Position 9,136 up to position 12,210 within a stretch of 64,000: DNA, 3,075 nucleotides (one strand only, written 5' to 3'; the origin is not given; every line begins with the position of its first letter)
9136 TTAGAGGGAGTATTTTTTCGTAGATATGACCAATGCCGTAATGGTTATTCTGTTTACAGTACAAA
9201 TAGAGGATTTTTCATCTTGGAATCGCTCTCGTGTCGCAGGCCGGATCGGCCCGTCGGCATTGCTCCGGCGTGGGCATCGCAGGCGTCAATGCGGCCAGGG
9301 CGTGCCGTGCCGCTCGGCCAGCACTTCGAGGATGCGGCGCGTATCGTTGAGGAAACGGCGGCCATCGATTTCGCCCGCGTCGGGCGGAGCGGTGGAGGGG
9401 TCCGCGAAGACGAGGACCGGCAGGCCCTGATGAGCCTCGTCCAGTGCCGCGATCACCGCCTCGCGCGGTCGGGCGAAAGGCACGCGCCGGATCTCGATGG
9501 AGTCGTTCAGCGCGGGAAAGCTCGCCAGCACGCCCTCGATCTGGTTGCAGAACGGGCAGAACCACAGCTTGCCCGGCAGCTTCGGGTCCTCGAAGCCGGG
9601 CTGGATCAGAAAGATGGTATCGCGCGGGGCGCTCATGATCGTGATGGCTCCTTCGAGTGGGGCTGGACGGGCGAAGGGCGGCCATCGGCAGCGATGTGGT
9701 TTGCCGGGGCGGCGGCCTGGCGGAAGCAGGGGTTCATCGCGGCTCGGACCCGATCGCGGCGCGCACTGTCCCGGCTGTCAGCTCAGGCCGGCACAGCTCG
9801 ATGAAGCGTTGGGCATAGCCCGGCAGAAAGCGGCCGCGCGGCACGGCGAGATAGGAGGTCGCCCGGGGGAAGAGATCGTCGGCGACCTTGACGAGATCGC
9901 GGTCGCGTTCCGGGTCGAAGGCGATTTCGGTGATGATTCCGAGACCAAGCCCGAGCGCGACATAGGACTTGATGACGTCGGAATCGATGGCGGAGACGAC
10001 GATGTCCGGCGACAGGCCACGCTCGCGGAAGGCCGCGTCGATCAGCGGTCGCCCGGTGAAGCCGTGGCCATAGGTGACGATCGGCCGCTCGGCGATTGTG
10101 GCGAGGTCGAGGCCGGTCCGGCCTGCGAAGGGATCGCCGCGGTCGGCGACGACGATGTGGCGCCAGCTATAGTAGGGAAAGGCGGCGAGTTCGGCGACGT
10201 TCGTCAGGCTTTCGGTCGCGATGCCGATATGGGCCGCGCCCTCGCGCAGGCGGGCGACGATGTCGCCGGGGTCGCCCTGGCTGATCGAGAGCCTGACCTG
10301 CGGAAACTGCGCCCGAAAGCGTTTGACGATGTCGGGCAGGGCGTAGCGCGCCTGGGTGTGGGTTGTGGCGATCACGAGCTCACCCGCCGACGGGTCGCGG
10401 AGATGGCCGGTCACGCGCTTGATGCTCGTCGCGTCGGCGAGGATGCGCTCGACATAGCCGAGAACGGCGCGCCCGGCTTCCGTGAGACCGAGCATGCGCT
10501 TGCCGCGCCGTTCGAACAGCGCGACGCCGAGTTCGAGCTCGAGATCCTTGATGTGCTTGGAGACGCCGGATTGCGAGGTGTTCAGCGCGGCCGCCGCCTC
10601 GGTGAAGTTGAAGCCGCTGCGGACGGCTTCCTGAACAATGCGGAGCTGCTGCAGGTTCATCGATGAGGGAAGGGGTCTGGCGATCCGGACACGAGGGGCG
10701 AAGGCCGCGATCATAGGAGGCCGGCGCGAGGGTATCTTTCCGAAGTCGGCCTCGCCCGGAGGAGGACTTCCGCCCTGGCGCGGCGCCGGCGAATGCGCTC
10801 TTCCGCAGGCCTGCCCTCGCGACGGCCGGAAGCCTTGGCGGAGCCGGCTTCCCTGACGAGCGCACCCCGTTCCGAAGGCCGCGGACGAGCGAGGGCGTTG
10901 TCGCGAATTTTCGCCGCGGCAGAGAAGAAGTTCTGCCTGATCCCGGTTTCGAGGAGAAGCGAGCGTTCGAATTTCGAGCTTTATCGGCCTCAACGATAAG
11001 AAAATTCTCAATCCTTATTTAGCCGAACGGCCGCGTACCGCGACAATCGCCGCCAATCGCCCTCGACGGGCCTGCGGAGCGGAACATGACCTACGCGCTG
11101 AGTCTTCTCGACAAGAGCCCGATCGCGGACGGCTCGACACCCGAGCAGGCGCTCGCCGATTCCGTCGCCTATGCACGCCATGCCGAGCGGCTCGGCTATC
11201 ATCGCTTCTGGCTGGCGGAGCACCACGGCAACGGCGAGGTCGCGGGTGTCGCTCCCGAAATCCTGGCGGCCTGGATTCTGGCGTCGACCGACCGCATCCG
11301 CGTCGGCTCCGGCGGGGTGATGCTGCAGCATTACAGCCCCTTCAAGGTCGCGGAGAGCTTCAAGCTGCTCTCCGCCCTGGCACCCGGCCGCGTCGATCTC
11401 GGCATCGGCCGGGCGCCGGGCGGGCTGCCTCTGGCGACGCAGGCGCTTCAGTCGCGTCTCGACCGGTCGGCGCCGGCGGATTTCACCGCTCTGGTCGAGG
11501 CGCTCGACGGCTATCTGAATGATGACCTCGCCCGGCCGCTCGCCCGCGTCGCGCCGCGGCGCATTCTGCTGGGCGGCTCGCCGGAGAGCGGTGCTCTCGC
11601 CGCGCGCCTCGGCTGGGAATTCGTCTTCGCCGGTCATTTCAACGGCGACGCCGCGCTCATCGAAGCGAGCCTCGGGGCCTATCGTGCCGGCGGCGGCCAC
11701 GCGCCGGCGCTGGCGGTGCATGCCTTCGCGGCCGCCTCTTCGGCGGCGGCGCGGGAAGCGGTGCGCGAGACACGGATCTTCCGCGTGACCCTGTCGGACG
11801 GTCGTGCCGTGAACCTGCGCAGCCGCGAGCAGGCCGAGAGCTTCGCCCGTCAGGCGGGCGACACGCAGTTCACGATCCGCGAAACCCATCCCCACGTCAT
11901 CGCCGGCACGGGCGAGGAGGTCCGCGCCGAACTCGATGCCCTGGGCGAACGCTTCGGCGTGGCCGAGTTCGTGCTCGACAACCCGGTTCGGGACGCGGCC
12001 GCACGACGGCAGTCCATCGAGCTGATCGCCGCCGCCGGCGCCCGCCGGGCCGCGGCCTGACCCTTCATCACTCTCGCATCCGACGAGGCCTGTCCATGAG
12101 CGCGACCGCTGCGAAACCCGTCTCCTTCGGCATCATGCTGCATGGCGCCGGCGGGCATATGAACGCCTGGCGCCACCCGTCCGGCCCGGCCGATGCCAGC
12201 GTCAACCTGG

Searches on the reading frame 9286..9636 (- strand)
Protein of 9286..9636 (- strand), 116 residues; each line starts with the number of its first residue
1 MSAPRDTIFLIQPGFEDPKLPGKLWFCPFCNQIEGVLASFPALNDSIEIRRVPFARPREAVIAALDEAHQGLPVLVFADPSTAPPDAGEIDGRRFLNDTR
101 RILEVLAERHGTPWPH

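Call 3: search_protein_families(library=pfam, proteins=[window:9286-9636:-])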
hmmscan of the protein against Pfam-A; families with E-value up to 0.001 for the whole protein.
window:9286-9636:- (116 aa): 1 family
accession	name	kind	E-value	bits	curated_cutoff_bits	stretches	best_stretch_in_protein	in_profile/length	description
PF11287.13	DUF3088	-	4.4e-41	139.7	26.4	1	5-113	1-111/112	Protein of unknown function (DUF3088)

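Call 4: search_protein_families(library=ncbifam, proteins=[window:9286-9636:-])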
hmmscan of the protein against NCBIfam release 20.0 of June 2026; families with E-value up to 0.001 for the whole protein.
window:9286-9636:- (116 aa): 0 families

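Call 63: predict_structure(protein=window:9286-9636:-)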
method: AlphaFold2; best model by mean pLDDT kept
length: 116 residues; sequences in the alignment: 1
mean_pLDDT: 64.8   pTM: 0.59
mean pLDDT of the five models: 64.8, 60.4, 57.3, 55.4, 53.3
residues with pLDDT >= 90: 0; 70-90: 38; 50-70: 72; < 50: 6
segments of 3 or more residues with pLDDT < 50: 1-4
pLDDT, mean of each block of 10 residues (from residue 1): 56 60 59 60 62 72 77 66 53 72 79 60
secondary structure, 60 per line:
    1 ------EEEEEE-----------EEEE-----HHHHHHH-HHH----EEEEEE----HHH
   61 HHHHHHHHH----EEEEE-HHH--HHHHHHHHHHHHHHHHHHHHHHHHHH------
elements in order: E7-12 E24-27 H33-39 E48-53 H58-69 E74-78 H85-110

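Call 67: fold_search(model_id=the predicted structure, library=pdb)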
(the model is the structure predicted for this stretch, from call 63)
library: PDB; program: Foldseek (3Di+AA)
matches with E <= 10: 21; with E <= 0.001: 0
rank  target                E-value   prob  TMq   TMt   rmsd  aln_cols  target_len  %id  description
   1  2z5b_B                1.7e+00  0.02  0.18  0.16  11.0       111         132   15  Crystal Structure of a Novel Chaperone Complex for Yeast 20S Proteasome Assembly (released 2008-01-22)
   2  2qmx_A                3.4e+00  0.04  0.21  0.12   9.8        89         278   13  The crystal structure of L-Phe inhibited prephenate dehydratase from Chlorobium tepidum TLS (released 2007-08-07)
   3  2yx5                  3.8e+00  0.03  0.19  0.24   9.5        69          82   14  Crystal Structure of Methanocaldococcus jannaschii PurS, One of the Subunits of Formylglycinamide Ribonucleotide Amidotr (released 2007-10-30)
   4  7yhj_B                4.6e+00  0.03  0.22  0.16  10.2        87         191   18  Effector binding domain of LysR-Type transcription factor LrhA from E. coli (released 2022-08-10)
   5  7yhj_A                4.6e+00  0.03  0.22  0.16  10.4        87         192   18  Effector binding domain of LysR-Type transcription factor LrhA from E. coli (released 2022-08-10)
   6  7xbe                  4.9e+00  0.03  0.22  0.16   8.0        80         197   16  co-crystal structure of CcpE-RD with citrate (released 2023-03-29)
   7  5i59_A                4.9e+00  0.01  0.16  0.10  10.6       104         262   14  Glutamate- and glycine-bound GluN1/GluN2A agonist binding domains with MPX 007 (released 2016-09-21)
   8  2z0r_F                5.2e+00  0.03  0.28  0.31   9.9       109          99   17  Crystal structure of hypothetical protein TTHA0547 (released 2007-11-13)
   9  7yhj_D                5.2e+00  0.03  0.22  0.16  10.1        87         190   18  Effector binding domain of LysR-Type transcription factor LrhA from E. coli (released 2022-08-10)
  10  7o9k_FF               5.2e+00  0.02  0.17  0.23  10.3        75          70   21  Human mitochondrial ribosome large subunit assembly intermediate with MTERF4-NSUN4, MRM2, MTG1, the MALSU module, GTP (released 2021-06-30)
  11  3l6g                  5.9e+00  0.03  0.24  0.14   7.7        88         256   17  Crystal structure of lactococcal OpuAC in its open conformation (released 2010-05-19)
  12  6em1_3                7.0e+00  0.04  0.22  0.15  12.0        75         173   11  State C (Nsa1-TAP Flag-Ytm1) - Visualizing the assembly pathway of nucleolar pre-60S ribosomes (released 2017-12-27)
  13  4paf                  7.0e+00  0.01  0.20  0.10  12.1       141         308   13  CRYSTAL STRUCTURE OF A TRAP PERIPLASMIC SOLUTE BINDING PROTEIN FROM RUEGERIA POMEROYI DSS-3 (SPO1773, TARGET EFI-510260) (released 2014-05-07)
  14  9n6x_SA               7.0e+00  0.01  0.17  0.08  10.5        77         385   16  SSU processome maturation and disassembly, State B (released 2025-11-05)
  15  5t0w_D                8.0e+00  0.01  0.20  0.14  15.0       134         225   13  Crystal structure of the ancestral amino acid-binding protein AncCDT-1, a precursor of cyclohexadienyl dehydratase (released 2017-09-06)
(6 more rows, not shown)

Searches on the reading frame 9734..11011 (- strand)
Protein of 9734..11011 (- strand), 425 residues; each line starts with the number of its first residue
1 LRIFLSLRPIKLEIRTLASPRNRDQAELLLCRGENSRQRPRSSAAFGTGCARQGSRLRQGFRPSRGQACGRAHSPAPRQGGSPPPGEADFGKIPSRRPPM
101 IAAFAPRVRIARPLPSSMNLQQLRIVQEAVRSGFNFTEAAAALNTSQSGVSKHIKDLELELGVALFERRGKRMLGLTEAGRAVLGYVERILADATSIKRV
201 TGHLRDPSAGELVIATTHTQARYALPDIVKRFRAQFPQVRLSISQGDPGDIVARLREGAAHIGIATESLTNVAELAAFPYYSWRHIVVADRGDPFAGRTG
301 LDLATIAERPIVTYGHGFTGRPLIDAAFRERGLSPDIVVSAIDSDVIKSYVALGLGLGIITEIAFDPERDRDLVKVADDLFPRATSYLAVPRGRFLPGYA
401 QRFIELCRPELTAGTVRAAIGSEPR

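Call 3: search_protein_families(library=pfam, proteins=[window:9734-11011:-])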
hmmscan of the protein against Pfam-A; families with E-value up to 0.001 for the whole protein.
window:9734-11011:- (425 aa): 2 families
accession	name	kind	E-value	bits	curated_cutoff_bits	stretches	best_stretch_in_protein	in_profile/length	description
PF03466.25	LysR_substrate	-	8.2e-43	146.7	28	1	207-410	3-207/209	LysR substrate binding domain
PF00126.33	HTH_1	-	2.2e-18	66.4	26.6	1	120-181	1-60/60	Bacterial regulatory helix-turn-helix protein, lysR family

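Call 4: search_protein_families(library=ncbifam, proteins=[window:9734-11011:-])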
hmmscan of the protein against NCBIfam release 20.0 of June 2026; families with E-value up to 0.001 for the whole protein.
window:9734-11011:- (425 aa): 50 families (the best 25 are shown)
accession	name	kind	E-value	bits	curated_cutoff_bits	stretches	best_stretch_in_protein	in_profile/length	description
NF009327.0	PRK12684.1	subfamily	3.3e-111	371.5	402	1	118-422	1-306/313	CysB family HTH-type transcriptional regulator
NF009324.0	PRK12679.1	equivalog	5.4e-102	341.1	491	1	118-417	1-301/316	HTH-type transcriptional regulator Cbl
NF009326.0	PRK12681.1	equivalog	1.5e-90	303.9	436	1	118-420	1-304/324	HTH-type transcriptional regulator CysB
NF009325.0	PRK12680.1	equivalog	8.3e-53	179.8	482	1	118-417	1-301/327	LysR family transcriptional regulator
NF040786.1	LysR_Sec_metab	equivalog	3.2e-37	128.1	250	1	118-408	1-295/298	selenium metabolism-associated LysR family transcriptional regulator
NF053705.1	TransRegGltCGpos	equivalog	5.6e-37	127.6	350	1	118-376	1-257/300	glutamate biosynthesis transcriptional regulator GltC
TIGR03339.1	phn_lysR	subfamily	1.5e-32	113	341.1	1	122-375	1-248/279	aminoethylphosphonate catabolism associated LysR family transcriptional regulator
NF008416.0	PRK11242.1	equivalog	3.2e-32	112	277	1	129-406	11-286/300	transcriptional regulator CynR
NF040889.1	trans_reg_YeiE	equivalog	5.6e-29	101.3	480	1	118-408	3-287/288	DNA-binding transcriptional regulator YeiE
NF008722.0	PRK11716.1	equivalog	8.4e-29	100.5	246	1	118-369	1-250/293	HTH-type transcriptional activator IlvY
NF047520.1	trans_act_CidR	equivalog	1.7e-27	96.4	415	1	118-364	1-244/292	cidABC operon transcriptional activator CidR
NF008095.0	PRK10837.1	subfamily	1.5e-25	90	281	1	118-408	3-287/290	LysR family transcriptional regulator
NF045775.1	acetoin_reg_AlsR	exception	1.8e-25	90.1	430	1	120-362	3-244/290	acetoin biosynthesis transcriptional regulator AlsR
NF047711.1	PutUtilRegPtrR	equivalog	7.1e-24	84.4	400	1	118-376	1-250/283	putrescine utilization regulator PtrR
NF045990.1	TransRegCbbRRhodb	equivalog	1.5e-21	76.8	450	1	117-366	5-253/304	LysR family regulator CbbR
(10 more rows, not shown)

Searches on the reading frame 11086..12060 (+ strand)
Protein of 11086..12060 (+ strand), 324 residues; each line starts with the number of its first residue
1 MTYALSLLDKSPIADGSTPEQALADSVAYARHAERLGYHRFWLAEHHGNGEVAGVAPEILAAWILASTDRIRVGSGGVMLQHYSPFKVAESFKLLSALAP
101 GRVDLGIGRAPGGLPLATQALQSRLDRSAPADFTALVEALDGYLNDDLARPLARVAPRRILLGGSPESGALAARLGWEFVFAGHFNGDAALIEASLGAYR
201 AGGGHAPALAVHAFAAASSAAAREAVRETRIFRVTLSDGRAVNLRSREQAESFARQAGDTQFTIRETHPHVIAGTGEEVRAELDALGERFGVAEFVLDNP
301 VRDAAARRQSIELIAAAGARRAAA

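Call 3: search_protein_families(library=pfam, proteins=[window:11086-12060:+])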
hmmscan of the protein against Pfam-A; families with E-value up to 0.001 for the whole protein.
window:11086-12060:+ (324 aa): 1 family
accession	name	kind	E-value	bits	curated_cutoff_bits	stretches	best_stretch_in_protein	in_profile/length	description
PF00296.26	Bac_luciferase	-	5.7e-28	98.6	27.9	1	15-292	14-312/314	Luciferase-like monooxygenase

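Call 4: search_protein_families(library=ncbifam, proteins=[window:11086-12060:+])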
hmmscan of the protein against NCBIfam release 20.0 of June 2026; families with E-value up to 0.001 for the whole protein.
window:11086-12060:+ (324 aa): 22 families
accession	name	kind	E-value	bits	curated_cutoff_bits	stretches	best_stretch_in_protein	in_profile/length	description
TIGR03558.1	oxido_grp_1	subfamily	4e-92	308.9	166.95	1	5-316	1-324/325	MsnO8 family LLM class oxidoreductase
NF007802.0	PRK10508.1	equivalog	1.4e-46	159.1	540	1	2-315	5-327/335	luciferase-like monooxygenase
TIGR03858.1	LLM_2I7G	subfamily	2.2e-13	49.9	462.25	1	18-110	20-111/337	Atu2307/SP_0267 family LLM class monooxygenase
TIGR04027.1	LLM_KPN_01858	hypoth_equivalog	5.4e-13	48.6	412.9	1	30-128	26-124/326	putative FMN-dependent luciferase-like monooxygenase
TIGR04036.1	LLM_CE1758_fam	subfamily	1.5e-12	47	479.1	1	18-110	22-113/355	CE1758 family FMN-dependent luciferase-like monooxygenase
TIGR03621.1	F420_MSMEG_2516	subfamily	1.9e-10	40.4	213.15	1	23-108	13-93/295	TIGR03621 family F420-dependent LLM class oxidoreductase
TIGR03620.1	F420_MSMEG_4141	subfamily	2.8e-09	36.7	219.8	1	21-123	15-101/280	TIGR03620 family F420-dependent LLM class oxidoreductase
TIGR04020.1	seco_metab_LLM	subfamily_domain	3.5e-09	36.2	244.45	1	29-108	24-104/341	MupA/Atu3671 family FMN-dependent luciferase-like monooxygenase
NF002619.0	PRK02271.1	equivalog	6.6e-09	35.5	276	1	18-108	8-93/329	5,10-methylenetetrahydromethanopterin reductase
TIGR03857.1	F420_MSMEG_2249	hypoth_equivalog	1.3e-08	34.4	218.4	1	23-113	13-98/329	TIGR03857 family LLM class F420-dependent oxidoreductase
NF052254.1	luciferase_Alph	exception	7.3e-08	32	600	1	20-109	18-107/354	luciferase subunit alpha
TIGR03559.1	F420_Rv3520c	subfamily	7.1e-07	28.6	335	1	23-109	12-92/325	LLM class F420-dependent oxidoreductase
TIGR04465.1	ArgArg_F420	equivalog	7.6e-07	28.5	470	1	26-109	62-149/364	F420-dependent hydroxymycolic acid dehydrogenase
TIGR03841.1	F420_Rv3093c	subfamily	7.7e-07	28.8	213.65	1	21-109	7-89/298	LLM class F420-dependent oxidoreductase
TIGR03560.1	F420_Rv1855c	subfamily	9.7e-07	28.8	231.4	1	18-109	7-104/227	TIGR03560 family F420-dependent LLM class oxidoreductase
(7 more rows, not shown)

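Call 9: search_solved_structures(query=window:11086-12060:+, max_evalue=0.00001)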
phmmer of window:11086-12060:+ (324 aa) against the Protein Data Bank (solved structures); distinct sequences matched with E-value up to 0.00001: 9.
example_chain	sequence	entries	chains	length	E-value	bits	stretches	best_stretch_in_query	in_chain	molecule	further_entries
4us5_D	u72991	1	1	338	1.9e-40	142.3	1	5-317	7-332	LUCIFERASE-LIKE MONOOXYGENASE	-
4us5_A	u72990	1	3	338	2.6e-40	141.9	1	5-317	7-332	LUCIFERASE-LIKE MONOOXYGENASE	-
8k74_A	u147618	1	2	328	9e-14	54.7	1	28-117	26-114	Alkanal monooxygenase alpha chain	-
8cbb_A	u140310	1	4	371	1.2e-10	44.4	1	19-110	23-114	Alkanal monooxygenase alpha chain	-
7bip_A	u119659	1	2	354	2.1e-08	37.1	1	20-139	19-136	Luciferase-like monooxygenase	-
6ket_A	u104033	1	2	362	8.3e-07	31.9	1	28-120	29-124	PuwE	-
9fp4_A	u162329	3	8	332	2.1e-06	30.5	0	26-235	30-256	F420-dependent hydroxymycolic acid dehydrogenase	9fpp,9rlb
1brl_A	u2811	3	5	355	4.3e-06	29.5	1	28-110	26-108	BACTERIAL LUCIFERASE | Alkanal monooxygenase alpha chain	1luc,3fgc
2i7g_A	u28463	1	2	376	5.2e-06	29.3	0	12-110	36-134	Monooxygenase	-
